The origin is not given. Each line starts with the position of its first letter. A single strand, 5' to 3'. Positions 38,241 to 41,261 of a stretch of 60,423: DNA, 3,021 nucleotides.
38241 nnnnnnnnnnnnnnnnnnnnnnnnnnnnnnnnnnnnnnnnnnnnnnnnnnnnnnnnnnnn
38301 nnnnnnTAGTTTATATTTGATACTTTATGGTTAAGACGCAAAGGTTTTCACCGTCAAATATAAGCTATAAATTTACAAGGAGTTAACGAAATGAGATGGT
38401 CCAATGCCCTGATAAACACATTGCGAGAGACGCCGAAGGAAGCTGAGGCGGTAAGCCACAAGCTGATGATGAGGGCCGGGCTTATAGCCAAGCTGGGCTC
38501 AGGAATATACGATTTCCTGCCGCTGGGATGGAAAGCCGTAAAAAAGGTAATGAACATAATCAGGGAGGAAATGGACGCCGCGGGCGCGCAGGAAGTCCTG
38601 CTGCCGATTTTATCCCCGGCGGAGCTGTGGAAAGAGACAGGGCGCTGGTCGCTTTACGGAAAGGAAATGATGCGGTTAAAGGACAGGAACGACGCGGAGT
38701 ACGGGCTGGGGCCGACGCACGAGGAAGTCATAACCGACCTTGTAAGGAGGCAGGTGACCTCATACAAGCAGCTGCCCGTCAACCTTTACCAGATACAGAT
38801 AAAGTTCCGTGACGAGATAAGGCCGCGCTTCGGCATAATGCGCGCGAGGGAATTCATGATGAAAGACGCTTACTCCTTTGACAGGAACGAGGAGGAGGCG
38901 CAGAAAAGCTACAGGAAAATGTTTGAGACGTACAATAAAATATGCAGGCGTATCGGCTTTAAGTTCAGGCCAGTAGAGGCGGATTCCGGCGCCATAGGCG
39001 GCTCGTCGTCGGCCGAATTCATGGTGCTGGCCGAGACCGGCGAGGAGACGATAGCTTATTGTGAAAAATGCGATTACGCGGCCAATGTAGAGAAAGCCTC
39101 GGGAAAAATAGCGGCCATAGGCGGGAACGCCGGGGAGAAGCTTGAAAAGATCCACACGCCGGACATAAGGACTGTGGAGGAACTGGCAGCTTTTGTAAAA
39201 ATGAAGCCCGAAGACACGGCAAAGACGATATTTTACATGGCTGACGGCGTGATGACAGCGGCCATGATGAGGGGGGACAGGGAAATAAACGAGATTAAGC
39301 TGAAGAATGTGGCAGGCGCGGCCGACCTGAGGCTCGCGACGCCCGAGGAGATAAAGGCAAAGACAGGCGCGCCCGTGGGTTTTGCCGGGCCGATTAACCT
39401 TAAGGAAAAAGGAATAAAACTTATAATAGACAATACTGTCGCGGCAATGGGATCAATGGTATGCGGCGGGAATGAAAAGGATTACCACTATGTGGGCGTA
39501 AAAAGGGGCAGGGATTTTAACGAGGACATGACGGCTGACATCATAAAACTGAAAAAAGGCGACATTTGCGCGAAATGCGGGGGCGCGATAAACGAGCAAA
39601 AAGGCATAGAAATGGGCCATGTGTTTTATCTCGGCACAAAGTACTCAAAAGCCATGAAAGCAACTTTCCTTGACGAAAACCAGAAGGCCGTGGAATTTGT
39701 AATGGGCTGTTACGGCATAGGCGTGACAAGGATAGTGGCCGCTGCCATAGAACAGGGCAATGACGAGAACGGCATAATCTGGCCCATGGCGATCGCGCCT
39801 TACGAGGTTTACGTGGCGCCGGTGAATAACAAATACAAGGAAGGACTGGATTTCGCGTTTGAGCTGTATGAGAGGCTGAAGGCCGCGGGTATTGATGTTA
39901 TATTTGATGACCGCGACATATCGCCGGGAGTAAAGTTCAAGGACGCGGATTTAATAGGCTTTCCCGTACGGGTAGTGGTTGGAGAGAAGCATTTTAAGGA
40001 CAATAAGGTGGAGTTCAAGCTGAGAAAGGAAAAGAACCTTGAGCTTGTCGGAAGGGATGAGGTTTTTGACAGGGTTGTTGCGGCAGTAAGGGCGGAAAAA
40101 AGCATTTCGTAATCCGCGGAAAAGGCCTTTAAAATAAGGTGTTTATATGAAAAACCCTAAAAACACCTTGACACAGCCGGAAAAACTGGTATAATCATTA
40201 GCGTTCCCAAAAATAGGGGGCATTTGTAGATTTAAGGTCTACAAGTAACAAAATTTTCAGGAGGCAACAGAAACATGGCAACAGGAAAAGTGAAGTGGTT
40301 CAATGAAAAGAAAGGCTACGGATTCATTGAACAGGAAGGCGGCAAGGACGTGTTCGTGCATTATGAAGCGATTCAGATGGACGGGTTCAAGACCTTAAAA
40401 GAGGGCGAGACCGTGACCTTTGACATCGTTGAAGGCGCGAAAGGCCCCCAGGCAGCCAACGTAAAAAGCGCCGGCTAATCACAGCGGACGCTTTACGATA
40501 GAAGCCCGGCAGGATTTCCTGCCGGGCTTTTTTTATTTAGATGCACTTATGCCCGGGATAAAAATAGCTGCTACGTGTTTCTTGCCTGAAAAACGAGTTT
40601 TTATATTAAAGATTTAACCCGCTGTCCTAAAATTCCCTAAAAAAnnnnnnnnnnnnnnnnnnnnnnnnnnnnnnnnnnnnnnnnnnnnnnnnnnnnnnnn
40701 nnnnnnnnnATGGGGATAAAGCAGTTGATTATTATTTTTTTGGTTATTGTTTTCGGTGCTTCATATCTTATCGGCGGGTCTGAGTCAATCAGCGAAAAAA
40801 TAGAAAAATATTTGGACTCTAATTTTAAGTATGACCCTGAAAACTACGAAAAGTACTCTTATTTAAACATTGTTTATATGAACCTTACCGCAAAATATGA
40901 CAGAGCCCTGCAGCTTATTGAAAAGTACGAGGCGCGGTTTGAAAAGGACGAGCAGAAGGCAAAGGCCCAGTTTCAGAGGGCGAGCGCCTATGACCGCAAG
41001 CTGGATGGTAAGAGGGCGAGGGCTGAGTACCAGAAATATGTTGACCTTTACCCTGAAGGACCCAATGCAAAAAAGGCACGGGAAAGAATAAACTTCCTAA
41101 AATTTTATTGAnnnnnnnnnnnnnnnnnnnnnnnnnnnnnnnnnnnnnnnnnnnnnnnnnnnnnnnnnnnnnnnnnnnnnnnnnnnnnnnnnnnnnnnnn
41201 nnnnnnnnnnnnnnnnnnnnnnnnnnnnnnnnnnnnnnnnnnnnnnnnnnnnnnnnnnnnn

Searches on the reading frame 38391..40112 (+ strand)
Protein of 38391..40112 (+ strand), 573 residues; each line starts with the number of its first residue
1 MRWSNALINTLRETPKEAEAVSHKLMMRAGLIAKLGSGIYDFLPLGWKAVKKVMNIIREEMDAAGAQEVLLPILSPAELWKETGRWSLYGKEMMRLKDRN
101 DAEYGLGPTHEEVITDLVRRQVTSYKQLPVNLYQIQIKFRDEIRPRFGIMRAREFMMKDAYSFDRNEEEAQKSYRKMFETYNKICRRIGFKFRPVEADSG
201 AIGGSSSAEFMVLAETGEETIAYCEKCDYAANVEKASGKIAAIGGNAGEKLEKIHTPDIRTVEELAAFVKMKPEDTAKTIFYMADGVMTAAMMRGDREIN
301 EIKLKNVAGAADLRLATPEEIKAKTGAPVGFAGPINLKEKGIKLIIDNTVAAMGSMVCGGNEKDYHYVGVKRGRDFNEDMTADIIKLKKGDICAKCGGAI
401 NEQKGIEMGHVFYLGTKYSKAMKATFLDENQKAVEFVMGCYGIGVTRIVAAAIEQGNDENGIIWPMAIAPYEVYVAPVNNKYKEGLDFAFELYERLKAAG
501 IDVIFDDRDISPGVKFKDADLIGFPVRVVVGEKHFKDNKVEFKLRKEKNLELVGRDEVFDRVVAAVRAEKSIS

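Call 4: search_protein_families(library=pfam, proteins=[window:38391-40112:+], max_evalue=0.01)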
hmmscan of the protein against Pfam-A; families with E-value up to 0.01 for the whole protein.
window:38391-40112:+ (573 aa): 4 families
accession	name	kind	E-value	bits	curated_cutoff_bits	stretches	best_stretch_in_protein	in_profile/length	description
PF00587.30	tRNA-synt_2b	-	4.1e-35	121.9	29.3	1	96-455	3-178/179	tRNA synthetase class II core domain (G, H, P, S and T)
PF04073.20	tRNA_edit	-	2.2e-28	99.3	25.5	1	256-370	1-116/123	Aminoacyl-tRNA editing domain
PF03129.25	HGTP_anticodon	-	8.5e-22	77.6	21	1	472-563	1-92/94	Anticodon binding domain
PF13676.11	TIR_2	-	0.0074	17.2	28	0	487-518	11-42/122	TIR domain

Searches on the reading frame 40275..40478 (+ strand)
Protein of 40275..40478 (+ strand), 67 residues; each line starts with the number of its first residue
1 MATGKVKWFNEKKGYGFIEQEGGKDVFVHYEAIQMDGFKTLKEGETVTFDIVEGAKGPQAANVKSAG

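Call 6: search_protein_families(library=pfam, proteins=[window:40275-40478:+], max_evalue=0.001)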
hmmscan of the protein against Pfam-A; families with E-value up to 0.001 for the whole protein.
window:40275-40478:+ (67 aa): 1 family
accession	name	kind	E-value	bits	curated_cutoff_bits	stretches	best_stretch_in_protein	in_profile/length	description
PF00313.28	CSD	-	1.5e-30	105.3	27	1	3-64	2-64/66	'Cold-shock' DNA-binding domain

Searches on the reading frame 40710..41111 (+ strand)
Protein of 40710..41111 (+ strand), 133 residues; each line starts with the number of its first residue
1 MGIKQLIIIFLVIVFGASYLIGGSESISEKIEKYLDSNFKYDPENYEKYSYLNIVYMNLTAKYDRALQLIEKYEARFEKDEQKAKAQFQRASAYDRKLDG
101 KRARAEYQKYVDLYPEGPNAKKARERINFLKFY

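Call 4: search_protein_families(library=pfam, proteins=[window:40710-41111:+], max_evalue=0.01)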
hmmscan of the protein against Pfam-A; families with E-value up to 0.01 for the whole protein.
window:40710-41111:+ (133 aa): 2 families
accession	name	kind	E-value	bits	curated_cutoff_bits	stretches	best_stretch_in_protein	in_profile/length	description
PF13525.12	YfiO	-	0.0012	19.1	25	1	61-122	19-80/203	Outer membrane lipoprotein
PF13432.12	TPR_16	-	0.0099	16.8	32.7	0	62-118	12-65/65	Tetratricopeptide repeat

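Call 58: search_protein_families(library=ncbifam, proteins=[window:40710-41111:+], max_evalue=0.001)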
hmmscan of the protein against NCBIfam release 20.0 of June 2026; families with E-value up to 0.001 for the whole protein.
window:40710-41111:+ (133 aa): 3 families
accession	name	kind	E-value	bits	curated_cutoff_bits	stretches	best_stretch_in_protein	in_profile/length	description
TIGR03302.1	OM_YfiO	subfamily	1.8e-06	27.6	81.4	1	17-124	10-110/239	outer membrane protein assembly factor BamD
NF047507.1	TPR_BatC_Lepto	exception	1.7e-05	24.4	175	1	22-125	23-137/214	TPR repeat-containing protein BatC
TIGR02795.1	tol_pal_ybgF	equivalog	0.00024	21.7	90.1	1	61-121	16-76/119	tol-pal system protein YbgF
